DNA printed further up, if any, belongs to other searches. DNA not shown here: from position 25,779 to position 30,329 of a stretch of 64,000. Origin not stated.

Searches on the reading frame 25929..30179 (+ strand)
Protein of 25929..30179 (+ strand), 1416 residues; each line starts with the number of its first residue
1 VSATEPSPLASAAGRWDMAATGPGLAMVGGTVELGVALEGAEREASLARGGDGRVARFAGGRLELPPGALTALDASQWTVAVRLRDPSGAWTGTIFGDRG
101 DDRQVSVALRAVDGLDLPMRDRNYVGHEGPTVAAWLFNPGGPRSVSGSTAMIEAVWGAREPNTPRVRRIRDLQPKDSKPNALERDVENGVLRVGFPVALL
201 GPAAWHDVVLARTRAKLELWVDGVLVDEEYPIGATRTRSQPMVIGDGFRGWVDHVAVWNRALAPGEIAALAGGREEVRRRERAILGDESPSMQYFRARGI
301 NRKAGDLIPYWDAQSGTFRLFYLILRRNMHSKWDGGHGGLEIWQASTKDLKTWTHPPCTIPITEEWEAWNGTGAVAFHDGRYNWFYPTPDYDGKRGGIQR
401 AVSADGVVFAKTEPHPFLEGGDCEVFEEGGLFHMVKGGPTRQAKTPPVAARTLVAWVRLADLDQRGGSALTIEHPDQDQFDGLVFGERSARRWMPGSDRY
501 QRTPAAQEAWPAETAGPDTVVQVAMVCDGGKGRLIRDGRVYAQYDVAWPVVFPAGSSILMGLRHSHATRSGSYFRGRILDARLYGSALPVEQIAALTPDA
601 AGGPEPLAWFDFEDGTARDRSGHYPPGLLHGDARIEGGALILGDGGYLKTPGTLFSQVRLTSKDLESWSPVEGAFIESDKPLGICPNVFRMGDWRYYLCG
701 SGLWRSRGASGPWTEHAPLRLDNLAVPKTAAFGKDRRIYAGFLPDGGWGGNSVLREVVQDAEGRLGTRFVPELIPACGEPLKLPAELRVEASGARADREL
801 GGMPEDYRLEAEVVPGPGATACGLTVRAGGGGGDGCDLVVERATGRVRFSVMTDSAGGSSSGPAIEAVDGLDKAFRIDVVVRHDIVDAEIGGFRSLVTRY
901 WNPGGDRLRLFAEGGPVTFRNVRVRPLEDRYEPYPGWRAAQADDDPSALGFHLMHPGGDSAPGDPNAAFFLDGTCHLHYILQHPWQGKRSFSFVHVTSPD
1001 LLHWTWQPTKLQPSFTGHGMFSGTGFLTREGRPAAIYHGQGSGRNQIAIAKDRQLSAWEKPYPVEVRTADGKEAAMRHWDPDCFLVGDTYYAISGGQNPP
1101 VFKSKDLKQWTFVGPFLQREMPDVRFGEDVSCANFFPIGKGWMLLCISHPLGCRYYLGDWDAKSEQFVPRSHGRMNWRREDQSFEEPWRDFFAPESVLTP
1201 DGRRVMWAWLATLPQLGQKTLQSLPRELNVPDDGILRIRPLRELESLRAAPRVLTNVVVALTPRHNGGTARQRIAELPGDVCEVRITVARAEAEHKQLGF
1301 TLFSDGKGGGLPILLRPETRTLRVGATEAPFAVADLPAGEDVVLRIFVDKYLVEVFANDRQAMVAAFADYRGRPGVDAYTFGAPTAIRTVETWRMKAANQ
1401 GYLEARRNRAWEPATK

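Call 19: search_protein_families(library=pfam, proteins=[window:25929-30179:+], max_evalue=0.001)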
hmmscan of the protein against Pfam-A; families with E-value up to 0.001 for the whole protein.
window:25929-30179:+ (1416 aa): 4 families
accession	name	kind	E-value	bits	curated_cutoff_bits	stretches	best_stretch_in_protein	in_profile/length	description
PF00251.26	Glyco_hydro_32N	-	1.2e-29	104.3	22.1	1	964-1236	11-303/307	Glycosyl hydrolases family 32 N-terminal domain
PF13385.13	Laminin_G_3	-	1.1e-17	65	27.6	2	449-594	17-151/151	Concanavalin A-like lectin/glucanases superfamily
PF08244.19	Glyco_hydro_32C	-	2.3e-08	34.7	21.9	1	1243-1365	1-129/158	Glycosyl hydrolases family 32 C terminal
PF04616.20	Glyco_hydro_43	-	2.8e-07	30.6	32.2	0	1077-1121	9-57/288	Glycosyl hydrolases family 43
